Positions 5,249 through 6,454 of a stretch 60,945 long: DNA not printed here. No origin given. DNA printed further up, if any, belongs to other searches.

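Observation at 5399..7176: Tandem alpha/beta-hydrolase paralogues (Cys nucleophile plus nucleophile-less partner) replace a release domain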

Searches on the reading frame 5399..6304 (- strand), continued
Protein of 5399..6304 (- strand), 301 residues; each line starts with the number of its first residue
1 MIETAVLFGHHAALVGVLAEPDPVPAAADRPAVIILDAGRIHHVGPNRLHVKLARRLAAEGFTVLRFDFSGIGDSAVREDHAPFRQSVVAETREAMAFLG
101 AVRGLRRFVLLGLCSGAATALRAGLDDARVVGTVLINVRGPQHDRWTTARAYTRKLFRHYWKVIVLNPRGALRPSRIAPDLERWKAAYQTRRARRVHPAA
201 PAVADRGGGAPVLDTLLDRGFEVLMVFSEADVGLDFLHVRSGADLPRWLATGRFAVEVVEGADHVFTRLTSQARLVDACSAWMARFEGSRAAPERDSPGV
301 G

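Call 30: find_encoding_contigs(protein=P0001, flank=10000, max_places=4)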
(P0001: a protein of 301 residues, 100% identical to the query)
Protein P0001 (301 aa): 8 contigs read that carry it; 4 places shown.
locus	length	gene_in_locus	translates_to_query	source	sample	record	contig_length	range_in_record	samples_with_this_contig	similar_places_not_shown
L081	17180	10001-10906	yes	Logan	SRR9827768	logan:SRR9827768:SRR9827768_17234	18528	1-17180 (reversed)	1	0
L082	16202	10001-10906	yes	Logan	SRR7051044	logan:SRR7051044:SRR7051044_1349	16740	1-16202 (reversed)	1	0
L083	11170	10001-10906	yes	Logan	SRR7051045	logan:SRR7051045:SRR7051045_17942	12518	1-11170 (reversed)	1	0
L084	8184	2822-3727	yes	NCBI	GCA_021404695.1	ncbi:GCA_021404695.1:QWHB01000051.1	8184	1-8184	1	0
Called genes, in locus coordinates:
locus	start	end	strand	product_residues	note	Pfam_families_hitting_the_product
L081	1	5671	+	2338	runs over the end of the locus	?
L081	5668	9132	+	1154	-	PF00668:Condensation, PF00501:AMP-binding, PF13193:AMP-binding_C, PF00550:PP-binding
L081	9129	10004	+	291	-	PF12146:Hydrolase_4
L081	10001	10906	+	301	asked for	PF12146:Hydrolase_4, PF12697:Abhydrolase_6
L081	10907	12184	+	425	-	PF13692:Glyco_trans_1_4, PF00534:Glycos_transf_1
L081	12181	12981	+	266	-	PF00975:Thioesterase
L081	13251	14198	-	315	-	PF02390:Methyltransf_4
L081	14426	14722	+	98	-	PF13384:HTH_23 (weak)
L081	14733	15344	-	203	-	PF21176:RecR_HhH, PF02132:RecR_ZnF, PF01751:Toprim, PF13662:Toprim_4, PF21175:RecR_C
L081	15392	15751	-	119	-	PF02575:YbaB_DNA_bd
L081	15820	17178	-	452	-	?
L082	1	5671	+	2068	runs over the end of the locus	?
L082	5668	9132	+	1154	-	PF00668:Condensation, PF00501:AMP-binding, PF13193:AMP-binding_C, PF00550:PP-binding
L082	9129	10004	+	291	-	PF12146:Hydrolase_4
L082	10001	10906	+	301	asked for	PF12146:Hydrolase_4, PF12697:Abhydrolase_6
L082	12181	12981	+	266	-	PF00975:Thioesterase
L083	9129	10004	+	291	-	PF12146:Hydrolase_4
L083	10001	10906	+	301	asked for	PF12146:Hydrolase_4, PF12697:Abhydrolase_6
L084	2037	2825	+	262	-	PF12146:Hydrolase_4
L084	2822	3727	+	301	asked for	PF12146:Hydrolase_4, PF12697:Abhydrolase_6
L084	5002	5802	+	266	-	PF00975:Thioesterase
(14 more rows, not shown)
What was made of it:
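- Checked: The ATGA-coupled start, which independent gene calls also use, is 6304 (call 30). One public gene call uses a start about 29 codons downstream (262 aa, call 30).
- Tried and rejected: Four independent assemblies give the same gene structure (call 30).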

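Call 35: predict_structure(alignment_id=A1)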
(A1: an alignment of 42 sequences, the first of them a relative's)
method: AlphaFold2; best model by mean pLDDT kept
length: 301 residues; sequences in the alignment: 42
mean_pLDDT: 84.4   pTM: 0.83
mean pLDDT of the five models: 84.4, 84.3, 83.8, 83.6, 83.4
residues with pLDDT >= 90: 162; 70-90: 82; 50-70: 50; < 50: 7
segments of 3 or more residues with pLDDT < 50: 206-208
pLDDT, mean of each block of 10 residues (from residue 1): 93 91 80 85 74 95 88 76 86 95 96 92 95 94 88 88 82 68 71 57 49 90 96 93 94 96 85 96 86 57 55
secondary structure, 60 per line:
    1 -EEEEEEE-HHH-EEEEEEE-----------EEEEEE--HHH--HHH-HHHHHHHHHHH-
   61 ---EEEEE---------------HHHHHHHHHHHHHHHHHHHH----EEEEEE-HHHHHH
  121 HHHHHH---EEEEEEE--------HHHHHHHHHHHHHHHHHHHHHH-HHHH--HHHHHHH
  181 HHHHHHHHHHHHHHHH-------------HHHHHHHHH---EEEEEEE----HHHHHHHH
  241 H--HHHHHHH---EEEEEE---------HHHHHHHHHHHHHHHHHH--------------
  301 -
elements in order: E2-8 E14-20 E32-37 H49-59 E64-68 H84-103 E108-113 H115-126 E130-136 H145-166 H168-171 H174-196 H210-218 E222-228 H233-241 H244-250 E254-259 H269-286

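Call 39: fold_search(model_id=the predicted structure, library=pdb)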
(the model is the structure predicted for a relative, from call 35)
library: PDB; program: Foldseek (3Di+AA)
matches with E <= 10: 1817; with E <= 0.001: 1269
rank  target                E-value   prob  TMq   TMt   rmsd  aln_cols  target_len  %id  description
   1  8b4u                  2.9e-14  1.00  0.57  0.63   8.6       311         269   21  The crystal structure of PET46, a PETase enzyme from Candidatus bathyarchaeota (released 2023-08-23)
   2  7qjm_A                2.4e-12  1.00  0.56  0.56  13.0       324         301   19  Crystal structure of an alpha/beta-hydrolase enzyme from Chloroflexus sp. MS-G (202) (released 2022-12-28)
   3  7qjm_B                6.4e-12  1.00  0.56  0.57  13.0       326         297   19  Crystal structure of an alpha/beta-hydrolase enzyme from Chloroflexus sp. MS-G (202) (released 2022-12-28)
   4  7q4h_A                1.0e-11  1.00  0.54  0.63  10.0       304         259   17  A thermostable lipase from Thermoanaerobacter thermohydrosulfuricus in complex with PMSF (released 2023-05-10)
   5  9h0z_F                3.2e-11  1.00  0.55  0.65   7.7       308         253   17  Crystal structure of TTL[Nle], thermophilic lipase TTL from Thermoanaerobacter thermohydrosulfuricus containing non-ca (released 2025-10-29)
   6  9h0z_E                3.4e-11  1.00  0.55  0.65   8.2       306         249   18  Crystal structure of TTL[Nle], thermophilic lipase TTL from Thermoanaerobacter thermohydrosulfuricus containing non-ca (released 2025-10-29)
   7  9h0z_D                4.4e-11  1.00  0.53  0.63  10.6       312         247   17  Crystal structure of TTL[Nle], thermophilic lipase TTL from Thermoanaerobacter thermohydrosulfuricus containing non-ca (released 2025-10-29)
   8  7z2x_A                5.5e-11  1.00  0.55  0.62   9.8       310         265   15  Wild-type ferulic acid esterase from Lactobacillus buchneri (released 2022-11-30)
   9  7z2v_A                6.6e-11  1.00  0.55  0.62   9.1       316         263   15  Ferulic acid esterase variant S114A from Lactobacillus buchneri (released 2022-11-30)
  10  7z2u_A                6.6e-11  1.00  0.54  0.61   8.8       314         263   15  Wild-type ferulic acid esterase from Lactobacillus buchneri in complex with ferulate (released 2022-11-30)
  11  7z2x_B                7.1e-11  1.00  0.54  0.62   9.9       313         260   15  Wild-type ferulic acid esterase from Lactobacillus buchneri (released 2022-11-30)
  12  7xrh_B                8.0e-11  1.00  0.54  0.71   8.1       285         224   16  Feruloyl esterase from Lactobacillus acidophilus (released 2023-05-17)
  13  9h0z_C                8.0e-11  1.00  0.56  0.67   8.7       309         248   19  Crystal structure of TTL[Nle], thermophilic lipase TTL from Thermoanaerobacter thermohydrosulfuricus containing non-ca (released 2025-10-29)
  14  9h0z_A                8.5e-11  1.00  0.56  0.64   9.9       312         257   18  Crystal structure of TTL[Nle], thermophilic lipase TTL from Thermoanaerobacter thermohydrosulfuricus containing non-ca (released 2025-10-29)
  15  7wwh_A                1.0e-10  1.00  0.56  0.66   7.7       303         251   19  Crystal structure of the Geobacillus thermoglucosidasius feruloyl esterase GthFAE (released 2022-03-09)
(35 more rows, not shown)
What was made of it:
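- Closest known: Thioesterase release domains and trans-acting release hydrolases of NRPS/PKS. Same: DcsB appears among the Foldseek matches (call 39).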

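Call 48: search_protein_families(library=ncbifam, proteins=[L050:12147-13262:+, L040:13739-15646:-, L050:13549-15375:+, L066:12030-13016:+, L079:10919-11839:-, L016:4874-6403:+], max_evalue=0.00001)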
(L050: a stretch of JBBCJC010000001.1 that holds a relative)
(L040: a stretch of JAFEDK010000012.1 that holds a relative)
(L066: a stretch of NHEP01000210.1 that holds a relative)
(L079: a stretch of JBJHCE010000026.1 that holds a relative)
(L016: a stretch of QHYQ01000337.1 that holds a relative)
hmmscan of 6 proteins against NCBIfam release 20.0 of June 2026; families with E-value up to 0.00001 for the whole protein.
L050:12147-13262:+ (372 aa): 36 families (the best 25 are shown)
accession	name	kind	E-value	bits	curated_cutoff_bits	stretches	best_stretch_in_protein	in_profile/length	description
TIGR03088.1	stp2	hypoth_equivalog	2.3e-64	217.8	409.05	1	6-368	3-371/374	TIGR03088 family PEP-CTERM/XrtA system glycosyltransferase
NF041876.1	EPS_EpsE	equivalog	1.9e-31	109.7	400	1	201-358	220-384/389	exopolysaccharide biosynthesis GT4 family glycosyltransferase EpsE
TIGR04063.1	stp3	hypoth_equivalog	7.9e-24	84.3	442.05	1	126-368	142-393/397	TIGR04063 family PEP-CTERM/XrtA system glycosyltransferase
TIGR03999.1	thiol_BshA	equivalog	9.1e-24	84.1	273.7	1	215-368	219-371/375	N-acetyl-alpha-D-glucosaminyl L-malate synthase BshA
NF011726.0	PRK15179.1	equivalog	5e-23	81.3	733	1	80-367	394-691/694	Vi polysaccharide biosynthesis protein TviE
TIGR02149.1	glgA_Coryne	subfamily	5.6e-23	81.7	302.4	1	86-368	83-388/391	glycogen synthase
NF038011.1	PelF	equivalog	2.2e-21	76.5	100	1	160-367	278-489/489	GT4 family glycosyltransferase PelF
TIGR03449.1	mycothiol_MshA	equivalog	7.3e-20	71.2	462.5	1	151-367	178-400/406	D-inositol-3-phosphate glycosyltransferase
TIGR04047.1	MSMEG_0565_glyc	hypoth_equivalog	7.2e-19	68.1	259.85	1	85-361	85-365/373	MSMEG_0565 family glycosyltransferase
NF047684.1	TeichurnBiosyTuaC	equivalog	1.7e-17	63.5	550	1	184-366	208-385/391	teichuronic acid biosynthesis protein TuaC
TIGR04157.1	glyco_rSAM_CFB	subfamily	2e-17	63.3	400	1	137-367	168-406/406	TIGR04157 family glycosyltransferase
NF047880.1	glyco_SdgA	exception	2.2e-17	62.8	800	1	201-344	321-465/488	serine-aspartate repeat adhesin O-glycosyltransferase SdgA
TIGR04005.1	wcaL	equivalog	3.9e-17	62.2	537.6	1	198-364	225-400/406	colanic acid biosynthesis glycosyltransferase WcaL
NF050063.1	ProtGlycPglJ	equivalog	5.2e-17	62.1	500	1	196-343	195-340/363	N-acetylgalactosamine-N,N'-diacetylbacillosaminyl-diphospho-undecaprenol 4-alpha-N-acetylgalactosaminyltransferase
NF007396.0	PRK09922.1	equivalog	1.4e-16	60.3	385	1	203-354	192-347/361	lipopolysaccharide 1,6-galactosyltransferase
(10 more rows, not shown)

L040:13739-15646:- (636 aa): 9 families
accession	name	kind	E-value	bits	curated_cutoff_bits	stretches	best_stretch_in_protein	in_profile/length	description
TIGR03108.1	eps_aminotran_1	hypoth_equivalog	3.9e-164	547.8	816.9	1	6-621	1-622/628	XrtA/PEP-CTERM system amidotransferase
TIGR01536.1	asn_synth_AEB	equivalog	1.8e-151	505.7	267.1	1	7-560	1-517/517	asparagine synthase (glutamine-hydrolyzing)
TIGR03104.1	trio_amidotrans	equivalog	5.2e-132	441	570.1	2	6-385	1-380/589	N-acetylglutaminylglutamine amidotransferase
NF006949.0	PRK09431.1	equivalog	2.4e-92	310.3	499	3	6-177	1-167/554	asparagine synthase B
NF033535.1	lass_lactam_cya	exception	1.7e-74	251.6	525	2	6-383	1-377/668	lasso peptide isopeptide bond-forming cyclase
NF033561.1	macrolact_Ik_Al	subfamily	4.6e-31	108.1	300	2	95-388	47-337/561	albusnodin/ikarugamycin family macrolactam cyclase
TIGR01134.1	purF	equivalog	1.6e-10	41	350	1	55-178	67-202/432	amidophosphoribosyltransferase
NF001484.0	PRK00331.1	subfamily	2.2e-10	39.6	381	1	72-179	87-202/601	isomerizing glutamine--fructose-6-phosphate transaminase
TIGR01135.1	glmS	equivalog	2.7e-09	36.1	418.05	1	71-178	85-200/607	glutamine--fructose-6-phosphate transaminase (isomerizing)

L050:13549-15375:+ (609 aa): 1 family
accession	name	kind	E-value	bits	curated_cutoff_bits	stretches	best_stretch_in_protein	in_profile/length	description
NF041651.1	nodul_NodU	equivalog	1.3e-35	123.3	1000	1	276-560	276-527/556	nodulation protein NodU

L066:12030-13016:+ (329 aa): 0 families

L079:10919-11839:- (307 aa): 10 families
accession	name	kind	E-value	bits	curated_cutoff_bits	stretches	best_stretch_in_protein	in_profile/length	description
TIGR03025.1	EPS_sugtrans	subfamily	1.8e-74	251.6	295.55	2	158-305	298-443/445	exopolysaccharide biosynthesis polyprenyl glycosylphosphotransferase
TIGR03023.1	WcaJ_sugtrans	equivalog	3.7e-69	234.2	410.75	2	157-304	302-450/453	undecaprenyl-phosphate glucose phosphotransferase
TIGR03013.1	EpsB_2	subfamily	3.4e-64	217.6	393.35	2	158-306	295-442/443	TIGR03013 family XrtA/PEP-CTERM system glycosyltransferase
NF007518.0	PRK10124.1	equivalog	2.3e-45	155.2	684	2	157-304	313-461/464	undecaprenyl-phosphate glucose phosphotransferase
TIGR03022.1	WbaP_sugtrans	subfamily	8.5e-42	143.9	403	2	162-305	303-454/456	undecaprenyl-phosphate galactose phosphotransferase WbaP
NF050817.1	PolSacchBiosHfsE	equivalog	3.9e-40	137.9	750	2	157-300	311-459/467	polysaccharide biosynthesis protein HfsE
NF052601.1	undeca_RfbP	equivalog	3e-39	134.8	330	1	87-304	33-239/244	undecaprenyl-phosphate galactose phosphotransferase family protein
NF041877.1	EPS_EpsZ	equivalog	5.1e-34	117.7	800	2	158-305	306-457/459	exopolysaccharide biosynthesis polyisoprenyl-phosphate hexose-1-phosphate transferase EpsZ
NF011751.0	PRK15204.1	equivalog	7e-26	90.9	907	1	96-306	277-475/476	undecaprenyl-phosphate galactose phosphotransferase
NF045514.1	glycotran_HepC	equivalog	5.8e-21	74.8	140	2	163-227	162-211/220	heterocyst development glycosyltransferase HepC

L016:4874-6403:+ (510 aa): 1 family
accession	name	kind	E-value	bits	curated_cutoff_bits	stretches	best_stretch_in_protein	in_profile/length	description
NF041503.1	WZX_like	subfamily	7.9e-06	25.2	300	0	152-370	156-375/429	O-unit flippase-like protein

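Call 51: search_dna_similar(query=window:5399-6304:-, collection=plasmids, mode=protein, max_evalue=1e-8, max_rows=25)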
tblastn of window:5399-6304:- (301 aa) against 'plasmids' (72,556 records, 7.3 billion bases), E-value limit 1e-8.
Records with a match: 12; places in all: 13; records where one place covers at least 80% of the query: 7.
Best place of each record, by identity: <60% 12.
By first word of the organism name: Azospirillum 10; Allorhizobium 1; Variovorax 1.
By predicted mobility (MOB-suite, as given by PLSDB): non-mobilizable 9; mobilizable 3.
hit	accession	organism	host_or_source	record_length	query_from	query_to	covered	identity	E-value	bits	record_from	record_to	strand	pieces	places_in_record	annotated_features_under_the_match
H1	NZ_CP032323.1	Azospirillum argentinense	soil sample,Agricultural field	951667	2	286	95%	32.6%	1e-10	70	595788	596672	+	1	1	alpha/beta fold hydrolase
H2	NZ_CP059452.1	Azospirillum brasilense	Prokaryotes,soil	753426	2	275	91%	33.4%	9e-12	73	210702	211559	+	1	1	alpha/beta fold hydrolase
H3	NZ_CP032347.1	Azospirillum brasilense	soil sample,Agricultural field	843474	2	275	91%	33.4%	1e-10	70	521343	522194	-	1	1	alpha/beta fold hydrolase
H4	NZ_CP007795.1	Azospirillum argentinense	Triticum aestivum L.,Root,wheat ...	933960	2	275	91%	33.1%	1e-10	70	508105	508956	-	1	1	alpha/beta fold hydrolase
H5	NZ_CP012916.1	Azospirillum brasilense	Digitaria eriantha,microbe,root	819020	2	275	91%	32.4%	3e-9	65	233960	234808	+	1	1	alpha/beta fold hydrolase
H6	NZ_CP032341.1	Azospirillum brasilense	soil sample,Agricultural field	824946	2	275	91%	32.4%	3e-9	65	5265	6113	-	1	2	alpha/beta fold hydrolase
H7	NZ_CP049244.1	Allorhizobium pseudoryzae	cell culture,soil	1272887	1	286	95%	28.4%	6e-9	64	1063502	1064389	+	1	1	none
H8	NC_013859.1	Azospirillum sp. B510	-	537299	2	183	60%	37.1%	2e-11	72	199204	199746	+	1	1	alpha/beta fold hydrolase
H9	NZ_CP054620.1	Azospirillum oryzae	cell culture,soil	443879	2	137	45%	41.7%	6e-12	73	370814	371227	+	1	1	alpha/beta fold hydrolase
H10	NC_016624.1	Azospirillum lipoferum 4B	-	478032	2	137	45%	41.0%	1e-10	69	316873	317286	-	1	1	alpha/beta fold hydrolase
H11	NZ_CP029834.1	Azospirillum ramasamyi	single cell,Cow dung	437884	2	137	45%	41.0%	3e-10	68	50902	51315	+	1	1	alpha/beta fold hydrolase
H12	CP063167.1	Variovorax paradoxus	-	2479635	1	137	46%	40.3%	4e-12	74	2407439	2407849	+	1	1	hypothetical protein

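Call 52: get_annotated_region(hit=H2, flank=12000)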
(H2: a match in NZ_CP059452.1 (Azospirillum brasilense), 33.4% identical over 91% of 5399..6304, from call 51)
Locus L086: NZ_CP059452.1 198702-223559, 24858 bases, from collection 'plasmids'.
description: Azospirillum brasilense strain 2020WEIHUA_K plasmid unnamed3, complete sequence
organism: Azospirillum brasilense (NCBI taxid 192)
taxonomy: Bacteria; Pseudomonadota; Alphaproteobacteria; Rhodospirillales; Azospirillaceae; Azospirillum; Azospirillum brasilense
host: -; source: Prokaryotes,soil; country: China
typing (MOB-suite, as given by PLSDB): non-mobilizable
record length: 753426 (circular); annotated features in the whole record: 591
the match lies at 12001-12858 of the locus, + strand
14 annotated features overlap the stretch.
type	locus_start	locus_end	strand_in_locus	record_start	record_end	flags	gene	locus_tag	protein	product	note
CDS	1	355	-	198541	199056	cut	-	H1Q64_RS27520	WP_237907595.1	invasion associated locus B family protein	-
CDS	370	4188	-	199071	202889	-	-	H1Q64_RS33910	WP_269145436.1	autotransporter domain-containing protein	-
CDS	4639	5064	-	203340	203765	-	-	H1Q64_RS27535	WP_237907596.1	OsmC family protein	GO:0006972 - hyperosmotic response [Evidence IEA]; GO:0033194 - response to hydroperoxide [Evidence IEA]; GO:0006979 - ...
CDS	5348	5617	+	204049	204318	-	-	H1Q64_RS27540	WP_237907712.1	acyl carrier protein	-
CDS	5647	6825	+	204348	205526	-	-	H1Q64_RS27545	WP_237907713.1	acyl-CoA dehydrogenase family protein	-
CDS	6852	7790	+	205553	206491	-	-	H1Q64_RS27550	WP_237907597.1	amino acid--[acyl-carrier-protein] ligase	-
CDS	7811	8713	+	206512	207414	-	-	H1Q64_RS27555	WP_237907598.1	DUF1839 family protein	-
CDS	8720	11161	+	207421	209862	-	-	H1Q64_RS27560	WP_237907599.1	glycoside hydrolase family 2 protein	-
CDS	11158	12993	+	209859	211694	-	-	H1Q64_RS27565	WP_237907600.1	alpha/beta fold hydrolase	-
CDS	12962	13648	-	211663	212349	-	-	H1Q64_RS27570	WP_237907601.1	tail fiber protein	-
CDS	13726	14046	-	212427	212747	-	-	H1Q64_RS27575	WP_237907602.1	hypothetical protein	-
CDS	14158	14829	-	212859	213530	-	-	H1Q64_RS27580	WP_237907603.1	tail fiber protein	-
CDS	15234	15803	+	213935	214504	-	-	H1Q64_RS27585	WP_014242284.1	GNAT family N-acetyltransferase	-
CDS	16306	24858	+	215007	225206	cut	-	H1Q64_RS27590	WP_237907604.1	DUF4347 domain-containing protein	-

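Call 54: get_annotated_region(hit=H12, flank=12000)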
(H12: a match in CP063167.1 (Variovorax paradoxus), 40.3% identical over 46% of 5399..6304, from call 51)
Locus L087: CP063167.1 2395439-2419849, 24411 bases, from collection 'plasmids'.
description: Variovorax paradoxus strain VAI-C plasmid unnamed, complete sequence
organism: Variovorax paradoxus (NCBI taxid 34073)
taxonomy: Bacteria; Pseudomonadota; Betaproteobacteria; Burkholderiales; Comamonadaceae; Variovorax; Variovorax paradoxus
host: -; source: -; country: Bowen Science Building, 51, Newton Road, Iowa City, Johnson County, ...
typing (MOB-suite, as given by PLSDB): non-mobilizable
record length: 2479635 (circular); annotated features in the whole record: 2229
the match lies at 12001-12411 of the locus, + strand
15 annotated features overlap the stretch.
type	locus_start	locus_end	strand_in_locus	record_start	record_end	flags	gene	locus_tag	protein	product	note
CDS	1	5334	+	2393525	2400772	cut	-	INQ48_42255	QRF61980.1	amino acid adenylation domain-containing protein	-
CDS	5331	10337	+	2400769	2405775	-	-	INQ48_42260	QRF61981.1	amino acid adenylation domain-containing protein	-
CDS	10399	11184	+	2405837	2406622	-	-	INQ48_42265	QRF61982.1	4'-phosphopantetheinyl transferase superfamily protein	-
CDS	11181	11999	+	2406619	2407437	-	-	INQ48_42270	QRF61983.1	alpha/beta hydrolase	-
CDS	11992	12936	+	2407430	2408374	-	-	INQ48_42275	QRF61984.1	hypothetical protein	-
CDS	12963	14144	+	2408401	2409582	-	-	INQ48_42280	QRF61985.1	polysaccharide biosynthesis/export family protein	-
CDS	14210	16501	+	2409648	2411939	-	-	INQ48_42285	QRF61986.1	polysaccharide biosynthesis tyrosine autokinase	-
CDS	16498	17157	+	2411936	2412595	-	-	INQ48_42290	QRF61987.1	sugar transferase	-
CDS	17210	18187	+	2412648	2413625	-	-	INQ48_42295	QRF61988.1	GDP-L-fucose synthase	-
CDS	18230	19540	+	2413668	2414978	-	-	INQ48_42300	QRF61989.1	hypothetical protein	-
CDS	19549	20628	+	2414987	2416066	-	-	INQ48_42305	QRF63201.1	glycosyltransferase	-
CDS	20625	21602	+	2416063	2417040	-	-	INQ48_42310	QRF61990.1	hypothetical protein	-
CDS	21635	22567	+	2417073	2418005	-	-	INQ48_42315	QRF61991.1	hypothetical protein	-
CDS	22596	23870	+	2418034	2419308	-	-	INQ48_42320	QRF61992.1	polysaccharide biosynthesis protein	-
CDS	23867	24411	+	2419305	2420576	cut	-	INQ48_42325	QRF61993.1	glycosyltransferase WbuB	-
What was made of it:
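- In Variovorax the order is NRPS-PPTase-hydA-hydB-Wza-Wzc-glycosyltransferases-flippase (call 54).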
